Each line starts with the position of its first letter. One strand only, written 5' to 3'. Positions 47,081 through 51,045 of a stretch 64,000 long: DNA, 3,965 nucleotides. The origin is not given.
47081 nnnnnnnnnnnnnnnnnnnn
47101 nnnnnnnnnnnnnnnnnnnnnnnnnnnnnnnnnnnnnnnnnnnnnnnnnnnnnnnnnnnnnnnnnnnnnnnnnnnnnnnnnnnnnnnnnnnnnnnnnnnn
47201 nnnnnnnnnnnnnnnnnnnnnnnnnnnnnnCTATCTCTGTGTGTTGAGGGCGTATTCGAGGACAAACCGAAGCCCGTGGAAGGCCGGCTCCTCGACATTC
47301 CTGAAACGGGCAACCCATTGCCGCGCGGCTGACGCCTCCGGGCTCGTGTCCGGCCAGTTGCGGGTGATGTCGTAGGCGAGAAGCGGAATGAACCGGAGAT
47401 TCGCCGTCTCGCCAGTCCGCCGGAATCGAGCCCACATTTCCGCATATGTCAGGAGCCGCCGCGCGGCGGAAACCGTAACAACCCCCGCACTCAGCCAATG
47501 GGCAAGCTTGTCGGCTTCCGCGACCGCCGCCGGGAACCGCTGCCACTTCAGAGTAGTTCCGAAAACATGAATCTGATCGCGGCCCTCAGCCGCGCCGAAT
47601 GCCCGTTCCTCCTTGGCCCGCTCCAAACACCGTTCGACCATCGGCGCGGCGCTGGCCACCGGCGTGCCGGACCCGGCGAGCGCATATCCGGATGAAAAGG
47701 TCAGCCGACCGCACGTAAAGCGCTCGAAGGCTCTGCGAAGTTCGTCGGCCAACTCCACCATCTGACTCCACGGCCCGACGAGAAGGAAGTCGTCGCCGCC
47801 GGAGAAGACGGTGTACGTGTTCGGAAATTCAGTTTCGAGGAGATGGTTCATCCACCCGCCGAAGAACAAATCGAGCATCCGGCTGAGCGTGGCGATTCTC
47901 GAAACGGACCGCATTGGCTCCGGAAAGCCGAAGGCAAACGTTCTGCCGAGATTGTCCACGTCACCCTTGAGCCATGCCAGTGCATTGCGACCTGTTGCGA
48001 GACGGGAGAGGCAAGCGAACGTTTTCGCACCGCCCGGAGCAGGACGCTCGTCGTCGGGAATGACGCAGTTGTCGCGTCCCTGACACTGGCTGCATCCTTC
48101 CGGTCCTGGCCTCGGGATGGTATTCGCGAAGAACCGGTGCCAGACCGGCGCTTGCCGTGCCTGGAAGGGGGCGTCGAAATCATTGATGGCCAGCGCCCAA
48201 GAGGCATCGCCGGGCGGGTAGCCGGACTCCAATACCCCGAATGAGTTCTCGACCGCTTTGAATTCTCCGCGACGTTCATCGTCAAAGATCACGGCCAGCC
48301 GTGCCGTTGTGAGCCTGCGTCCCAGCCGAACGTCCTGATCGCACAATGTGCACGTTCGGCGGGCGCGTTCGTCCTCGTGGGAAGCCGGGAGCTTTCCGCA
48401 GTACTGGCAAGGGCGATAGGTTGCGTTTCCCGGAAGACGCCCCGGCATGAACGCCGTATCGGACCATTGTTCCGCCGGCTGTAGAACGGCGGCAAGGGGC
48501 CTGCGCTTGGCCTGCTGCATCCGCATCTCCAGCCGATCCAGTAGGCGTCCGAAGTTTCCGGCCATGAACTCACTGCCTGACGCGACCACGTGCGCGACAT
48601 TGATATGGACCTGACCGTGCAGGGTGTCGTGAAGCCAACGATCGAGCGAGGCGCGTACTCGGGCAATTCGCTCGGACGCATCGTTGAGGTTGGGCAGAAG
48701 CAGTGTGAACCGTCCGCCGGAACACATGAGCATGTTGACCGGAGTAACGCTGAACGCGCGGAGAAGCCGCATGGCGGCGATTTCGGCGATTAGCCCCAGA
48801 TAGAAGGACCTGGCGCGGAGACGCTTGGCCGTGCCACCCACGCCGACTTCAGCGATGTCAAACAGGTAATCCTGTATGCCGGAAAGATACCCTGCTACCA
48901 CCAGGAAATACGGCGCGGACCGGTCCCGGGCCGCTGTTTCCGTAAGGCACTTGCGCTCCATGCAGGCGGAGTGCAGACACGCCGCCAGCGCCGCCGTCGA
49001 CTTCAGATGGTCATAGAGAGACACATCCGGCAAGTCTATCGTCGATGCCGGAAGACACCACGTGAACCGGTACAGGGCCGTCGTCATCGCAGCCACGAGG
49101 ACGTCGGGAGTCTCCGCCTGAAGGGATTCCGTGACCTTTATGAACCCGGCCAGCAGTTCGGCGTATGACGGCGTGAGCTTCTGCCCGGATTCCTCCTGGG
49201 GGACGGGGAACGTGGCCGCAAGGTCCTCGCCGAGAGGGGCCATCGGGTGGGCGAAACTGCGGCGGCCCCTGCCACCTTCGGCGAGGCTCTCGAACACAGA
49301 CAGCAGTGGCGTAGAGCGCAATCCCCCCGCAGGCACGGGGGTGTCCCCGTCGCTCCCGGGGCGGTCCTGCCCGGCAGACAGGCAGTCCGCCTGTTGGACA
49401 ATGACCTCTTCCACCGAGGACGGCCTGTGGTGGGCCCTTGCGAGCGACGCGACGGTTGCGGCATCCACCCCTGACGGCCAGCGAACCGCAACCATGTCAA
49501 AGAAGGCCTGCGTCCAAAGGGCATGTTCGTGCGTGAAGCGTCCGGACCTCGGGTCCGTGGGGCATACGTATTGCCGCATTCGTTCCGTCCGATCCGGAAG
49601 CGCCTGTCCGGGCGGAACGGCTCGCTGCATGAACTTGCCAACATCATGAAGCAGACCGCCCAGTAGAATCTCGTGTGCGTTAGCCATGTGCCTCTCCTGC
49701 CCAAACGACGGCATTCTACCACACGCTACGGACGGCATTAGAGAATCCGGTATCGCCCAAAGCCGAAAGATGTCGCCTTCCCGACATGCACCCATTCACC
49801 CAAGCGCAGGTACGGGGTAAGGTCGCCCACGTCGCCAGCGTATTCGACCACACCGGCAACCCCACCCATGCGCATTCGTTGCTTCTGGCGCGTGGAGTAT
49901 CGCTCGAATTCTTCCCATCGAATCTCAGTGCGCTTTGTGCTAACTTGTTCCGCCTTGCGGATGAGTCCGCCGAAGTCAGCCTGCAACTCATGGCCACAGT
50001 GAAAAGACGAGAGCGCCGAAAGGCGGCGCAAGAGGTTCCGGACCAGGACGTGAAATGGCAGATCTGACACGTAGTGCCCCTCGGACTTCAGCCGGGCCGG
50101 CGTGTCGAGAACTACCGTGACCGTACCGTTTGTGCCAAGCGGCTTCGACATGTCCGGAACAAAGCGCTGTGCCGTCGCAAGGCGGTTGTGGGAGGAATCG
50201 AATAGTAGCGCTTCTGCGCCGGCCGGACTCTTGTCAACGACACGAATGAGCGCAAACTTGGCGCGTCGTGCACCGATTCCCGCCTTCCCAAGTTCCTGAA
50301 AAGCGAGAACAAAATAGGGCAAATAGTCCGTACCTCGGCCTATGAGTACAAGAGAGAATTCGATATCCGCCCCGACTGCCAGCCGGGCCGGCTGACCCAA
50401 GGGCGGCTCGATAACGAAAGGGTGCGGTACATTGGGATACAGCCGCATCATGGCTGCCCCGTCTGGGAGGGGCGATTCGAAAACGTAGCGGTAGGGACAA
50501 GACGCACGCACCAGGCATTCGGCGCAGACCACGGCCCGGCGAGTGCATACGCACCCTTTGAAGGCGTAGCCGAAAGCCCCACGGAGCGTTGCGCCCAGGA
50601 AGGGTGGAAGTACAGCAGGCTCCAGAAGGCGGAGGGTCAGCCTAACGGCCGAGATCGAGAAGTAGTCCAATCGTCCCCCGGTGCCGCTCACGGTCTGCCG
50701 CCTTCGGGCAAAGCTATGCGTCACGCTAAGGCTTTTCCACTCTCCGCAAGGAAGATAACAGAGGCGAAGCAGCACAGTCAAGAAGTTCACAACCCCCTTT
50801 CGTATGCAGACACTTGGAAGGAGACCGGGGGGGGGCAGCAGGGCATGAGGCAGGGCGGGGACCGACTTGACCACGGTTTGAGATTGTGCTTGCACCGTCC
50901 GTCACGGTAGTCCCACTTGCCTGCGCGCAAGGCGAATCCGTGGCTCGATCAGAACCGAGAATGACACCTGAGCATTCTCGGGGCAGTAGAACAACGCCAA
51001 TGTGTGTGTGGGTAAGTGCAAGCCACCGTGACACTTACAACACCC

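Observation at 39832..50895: Compact type III CRISPR-Cas: single Cas7 (Csm3) plus Csm4, no csm5, Csm2 with a Zn-ribbon extension, CARF-HEPN gene beyond the array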

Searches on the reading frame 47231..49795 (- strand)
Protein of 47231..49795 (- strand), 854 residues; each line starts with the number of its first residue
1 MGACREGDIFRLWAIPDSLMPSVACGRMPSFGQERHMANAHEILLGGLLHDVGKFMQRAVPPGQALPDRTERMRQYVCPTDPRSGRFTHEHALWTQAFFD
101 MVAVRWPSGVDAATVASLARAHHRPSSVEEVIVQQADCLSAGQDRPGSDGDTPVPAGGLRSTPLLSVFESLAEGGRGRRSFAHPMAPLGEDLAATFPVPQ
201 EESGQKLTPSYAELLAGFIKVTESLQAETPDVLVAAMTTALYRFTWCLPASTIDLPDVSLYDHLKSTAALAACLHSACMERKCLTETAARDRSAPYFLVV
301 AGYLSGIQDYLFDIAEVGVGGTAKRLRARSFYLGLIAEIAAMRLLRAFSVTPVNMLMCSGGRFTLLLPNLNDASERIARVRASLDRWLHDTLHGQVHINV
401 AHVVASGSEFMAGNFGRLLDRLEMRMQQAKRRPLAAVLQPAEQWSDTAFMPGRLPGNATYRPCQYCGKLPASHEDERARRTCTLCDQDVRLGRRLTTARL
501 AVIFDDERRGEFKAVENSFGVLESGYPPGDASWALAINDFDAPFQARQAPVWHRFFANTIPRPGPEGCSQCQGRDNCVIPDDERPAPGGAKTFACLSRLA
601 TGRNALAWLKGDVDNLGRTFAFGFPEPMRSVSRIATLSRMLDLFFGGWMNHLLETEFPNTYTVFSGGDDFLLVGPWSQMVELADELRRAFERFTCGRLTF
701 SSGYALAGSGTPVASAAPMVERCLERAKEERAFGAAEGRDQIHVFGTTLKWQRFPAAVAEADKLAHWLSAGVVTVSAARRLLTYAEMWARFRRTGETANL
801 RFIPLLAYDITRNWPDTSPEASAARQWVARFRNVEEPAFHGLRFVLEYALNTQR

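Call 5: search_protein_families(library=ncbifam, proteins=[window:47231-49795:-], max_evalue=0.01)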
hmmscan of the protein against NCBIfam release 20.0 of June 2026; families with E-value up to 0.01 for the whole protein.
window:47231-49795:- (854 aa): 1 family
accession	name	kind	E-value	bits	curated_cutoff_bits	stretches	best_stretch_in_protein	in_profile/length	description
TIGR02578.2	cas_TM1811_Csm1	equivalog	7.1e-173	577.1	170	1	42-850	3-749/753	type III-A CRISPR-associated protein Cas10/Csm1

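Call 6: search_protein_families(library=pfam, proteins=[window:47231-49795:-], max_evalue=0.01)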
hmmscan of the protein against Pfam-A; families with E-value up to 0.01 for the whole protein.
window:47231-49795:- (854 aa): 3 families
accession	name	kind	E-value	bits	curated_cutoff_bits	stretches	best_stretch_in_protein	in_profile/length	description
PF22335.1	Cas10-Cmr2_palm2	-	1.4e-28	100.1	27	1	606-731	2-127/133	Cas10/Cmr2, second palm domain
PF18211.6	Csm1_B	-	1.1e-18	67.3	26.4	1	321-409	5-93/94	Csm1 subunit domain B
PF01966.28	HD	-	0.0015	19.2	22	1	39-141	23-115/116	HD domain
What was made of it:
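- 47231..49687 (-): cas10/csm1, 818 aa, with the HD motif at residues 14-15 and GGDD at residues 630-633. TIGR02578 at 577 bits; Pfam Csm1_B, Cas10 palm2 and HD (calls 5, 6).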

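Call 64: search_solved_structures(query=window:47234-49795:-, max_evalue=0.00001, show_alignments=1)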
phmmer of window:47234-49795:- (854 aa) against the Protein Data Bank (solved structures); distinct sequences matched with E-value up to 0.00001: 18.
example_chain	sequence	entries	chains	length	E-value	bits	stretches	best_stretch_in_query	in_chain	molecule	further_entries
9zs2_A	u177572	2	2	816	5.3e-56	193.3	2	600-817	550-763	CRISPR system single-strand-specific deoxyribonuclease Cas10/Csm1 (subtype III-A)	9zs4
4uw2_A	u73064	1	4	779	1.9e-45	158.4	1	246-731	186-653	CSM1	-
6iqw_A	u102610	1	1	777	2e-45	158.3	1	246-731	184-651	Csm1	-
9g9a_A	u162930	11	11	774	2.1e-45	158.1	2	602-718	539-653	CRISPR system single-strand-specific deoxyribonuclease Cas10/Csm1 (subtype III-A)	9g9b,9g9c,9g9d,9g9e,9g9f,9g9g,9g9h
6mua_A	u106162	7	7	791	2.3e-45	158.1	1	246-731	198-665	Uncharacterized protein Csm1 | Csm1 | CRISPR system single-strand-specific deoxyribonuclease Cas10/Csm1 (subtype III-A)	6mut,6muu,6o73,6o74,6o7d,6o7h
6o75_A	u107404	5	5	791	3.3e-44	154.2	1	246-731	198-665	CRISPR system single-strand-specific deoxyribonuclease Cas10/Csm1 (subtype III-A)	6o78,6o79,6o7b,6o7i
6mur_A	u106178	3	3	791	6e-44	153.4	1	246-731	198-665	Uncharacterized protein | Uncharacterized protein Csm1 | Csm1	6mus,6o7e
6xn3_A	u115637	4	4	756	7.5e-44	153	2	132-505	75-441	CRISPR-associated protein Cas10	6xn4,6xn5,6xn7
9asi_A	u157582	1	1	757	8.6e-44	152.9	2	132-505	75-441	CRISPR system single-strand-specific deoxyribonuclease Cas10/Csm1 (subtype III-A)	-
9ash_A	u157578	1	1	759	8.7e-44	152.8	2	132-505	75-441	CRISPR system single-strand-specific deoxyribonuclease Cas10/Csm1 (subtype III-A)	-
7uzw_F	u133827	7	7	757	1.7e-40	141.9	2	603-729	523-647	CRISPR system single-strand-specific deoxyribonuclease Cas10/Csm1 (subtype III-A)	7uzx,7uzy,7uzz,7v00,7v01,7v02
6kc0_A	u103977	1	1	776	1.5e-39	138.8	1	245-724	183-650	CRISPR system single-strand-specific deoxyribonuclease Cas10/Csm1 (subtype III-A),CRISPR s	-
6kbd_A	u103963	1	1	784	1.5e-39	138.8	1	245-724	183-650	CRISPR system single-strand-specific deoxyribonuclease Cas10/Csm1 (subtype III-A),CRISPR s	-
8wfx_A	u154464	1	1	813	1.3e-37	132.5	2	42-403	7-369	CRISPR system single-strand-specific deoxyribonuclease Cas10/Csm1 (subtype III-A)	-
6ifn_A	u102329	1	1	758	1.9e-31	112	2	593-757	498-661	Type III-A CRISPR-associated protein Csm1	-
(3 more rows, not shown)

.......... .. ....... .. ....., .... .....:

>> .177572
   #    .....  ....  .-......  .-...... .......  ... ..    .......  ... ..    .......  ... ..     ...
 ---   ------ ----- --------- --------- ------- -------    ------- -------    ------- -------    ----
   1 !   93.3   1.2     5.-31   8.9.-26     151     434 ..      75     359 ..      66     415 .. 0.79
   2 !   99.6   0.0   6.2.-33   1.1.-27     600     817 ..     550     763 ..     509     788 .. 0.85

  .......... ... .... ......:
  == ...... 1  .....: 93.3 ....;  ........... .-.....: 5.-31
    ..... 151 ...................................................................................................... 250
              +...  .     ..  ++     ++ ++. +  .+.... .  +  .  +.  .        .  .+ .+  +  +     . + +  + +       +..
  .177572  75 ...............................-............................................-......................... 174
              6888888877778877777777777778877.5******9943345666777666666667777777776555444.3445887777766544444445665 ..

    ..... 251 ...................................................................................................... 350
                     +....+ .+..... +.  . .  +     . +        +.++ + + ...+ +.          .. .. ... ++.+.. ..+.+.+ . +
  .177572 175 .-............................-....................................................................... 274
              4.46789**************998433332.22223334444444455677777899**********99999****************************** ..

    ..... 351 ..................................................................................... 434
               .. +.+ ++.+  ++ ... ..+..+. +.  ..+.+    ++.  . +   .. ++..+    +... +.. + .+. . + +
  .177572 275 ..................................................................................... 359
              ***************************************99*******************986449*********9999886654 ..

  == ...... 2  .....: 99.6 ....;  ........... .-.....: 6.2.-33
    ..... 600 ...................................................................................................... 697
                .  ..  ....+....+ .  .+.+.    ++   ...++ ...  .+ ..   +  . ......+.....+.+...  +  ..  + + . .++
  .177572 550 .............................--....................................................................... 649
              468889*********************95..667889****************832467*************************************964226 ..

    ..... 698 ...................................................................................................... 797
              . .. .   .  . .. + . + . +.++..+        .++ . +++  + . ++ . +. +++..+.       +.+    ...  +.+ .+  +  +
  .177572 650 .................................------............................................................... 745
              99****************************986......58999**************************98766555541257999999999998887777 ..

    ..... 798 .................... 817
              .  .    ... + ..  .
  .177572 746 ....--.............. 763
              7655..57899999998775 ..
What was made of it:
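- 47231..49687 (-): The closest solved chains are all III-A Csm1 (call 64).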

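Call 75: search_protein_families(library=padloc, proteins=[window:47231-49795:-], max_evalue=0.00001)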
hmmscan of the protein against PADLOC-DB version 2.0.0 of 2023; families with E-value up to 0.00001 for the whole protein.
window:47231-49795:- (854 aa): 8 families
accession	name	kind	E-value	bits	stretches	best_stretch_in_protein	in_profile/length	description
PDLC01293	Cas10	-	1.7e-118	395.1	1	44-729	2-577/577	CAS-III; effector_LS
PDLC00916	Cas10a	-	8.7e-103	343.4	1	44-729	2-650/650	"CRISPR-associated protein Cas10/Csm1, subtype III-A/MTUBE"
PDLC01444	Cas10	-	7.5e-76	254.2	1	40-766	4-527/605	CAS-III; effector_LS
PDLC01739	Cas10a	-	1.2e-75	253.4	2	37-507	1-432/731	-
PDLC01292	Cas10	-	4.6e-08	31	1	601-731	258-383/387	CAS-III; effector_LS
PDLC00919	Cas10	-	8.5e-07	26.4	0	663-735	290-372/414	Cas10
PDLC01422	Cas10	-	1.4e-06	25.6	1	608-744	278-405/519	CAS-III; effector_LS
PDLC01529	Cas10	-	5.1e-06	24.1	0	663-730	255-325/370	CAS-III; effector_LS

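Call 82: find_encoding_contigs(protein=window:47231-49687:-, flank=500, max_places=2)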
Protein window:47231-49687:- (818 aa): no gene with exactly this product is on record in the collection.

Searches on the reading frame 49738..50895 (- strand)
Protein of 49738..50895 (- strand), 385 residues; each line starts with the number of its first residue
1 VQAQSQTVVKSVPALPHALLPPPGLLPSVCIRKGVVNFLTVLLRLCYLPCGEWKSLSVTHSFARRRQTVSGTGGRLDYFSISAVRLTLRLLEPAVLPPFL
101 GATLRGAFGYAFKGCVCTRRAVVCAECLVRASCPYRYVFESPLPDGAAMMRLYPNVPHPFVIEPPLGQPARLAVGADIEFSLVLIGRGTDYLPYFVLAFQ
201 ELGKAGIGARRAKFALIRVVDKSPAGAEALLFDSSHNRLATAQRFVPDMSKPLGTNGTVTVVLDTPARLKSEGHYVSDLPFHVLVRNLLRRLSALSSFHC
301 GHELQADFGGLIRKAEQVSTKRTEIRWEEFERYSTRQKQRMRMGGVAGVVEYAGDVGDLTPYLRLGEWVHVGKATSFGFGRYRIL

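Call 5: search_protein_families(library=ncbifam, proteins=[window:49738-50895:-], max_evalue=0.01)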
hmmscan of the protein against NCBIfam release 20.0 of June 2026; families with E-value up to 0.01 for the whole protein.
window:49738-50895:- (385 aa): 1 family
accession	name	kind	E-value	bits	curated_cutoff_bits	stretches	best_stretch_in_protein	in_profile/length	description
TIGR01877.1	cas_cas6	equivalog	1.8e-05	25.3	58.65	1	255-383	79-200/200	CRISPR-associated endoribonuclease Cas6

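Call 6: search_protein_families(library=pfam, proteins=[window:49738-50895:-], max_evalue=0.01)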
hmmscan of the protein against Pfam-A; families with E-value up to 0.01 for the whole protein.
window:49738-50895:- (385 aa): 1 family
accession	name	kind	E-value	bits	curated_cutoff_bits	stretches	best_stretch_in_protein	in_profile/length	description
PF10040.14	CRISPR_Cas6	-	2.5e-19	70.2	25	1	264-382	4-89/89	CRISPR-associated endoribonuclease Cas6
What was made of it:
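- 49738..50670 (-): cas6 (about 310 aa; the longest ORF extends to 50895; start at TTG 50670 is inferred). PF10040 at 70 bits (call 6).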

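Call 74: search_protein_families(library=padloc, proteins=[window:49738-50895:-], max_evalue=0.00001)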
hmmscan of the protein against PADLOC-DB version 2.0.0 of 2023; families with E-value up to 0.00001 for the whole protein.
window:49738-50895:- (385 aa): 8 families
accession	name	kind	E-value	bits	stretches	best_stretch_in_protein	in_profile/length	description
PDLC01477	Cas6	-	3.8e-102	339.8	1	79-384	3-294/296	"CAS-I,CAS-II,CAS-III,CAS-IV,CAS-V,CAS-VI; crRNAmaturation"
PDLC01496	Cas6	-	1.2e-85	285.4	1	82-384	8-278/281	"CAS-I,CAS-II,CAS-III,CAS-IV,CAS-V,CAS-VI; crRNAmaturation"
PDLC01650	Cas6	-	1.8e-21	75.1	1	262-380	2-102/102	"CAS-I,CAS-II,CAS-III,CAS-IV,CAS-V,CAS-VI; crRNAmaturation"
PDLC01265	Cas6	-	1.2e-12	47.1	1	157-383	1-179/179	"CAS-I,CAS-II,CAS-III,CAS-IV,CAS-V,CAS-VI; crRNAmaturation"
PDLC01373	Cas6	-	4.7e-12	44.1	1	79-384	3-287/289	"CAS-I,CAS-II,CAS-III,CAS-IV,CAS-V,CAS-VI; crRNAmaturation"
PDLC02098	Cas6_IIIa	-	6.9e-12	44.2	1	85-384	4-199/200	-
PDLC01466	Cas6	-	1.8e-08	32.3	1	88-384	3-219/223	"CAS-I,CAS-II,CAS-III,CAS-IV,CAS-V,CAS-VI; crRNAmaturation"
PDLC00956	Cas6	-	4.8e-06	25.3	1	255-383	79-200/200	CRISPR-associated endoribonuclease Cas6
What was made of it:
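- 49738..50670 (-): PADLOC Cas6 PDLC01477 at 340 bits over residues 79-384 of the long ORF (call 74).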
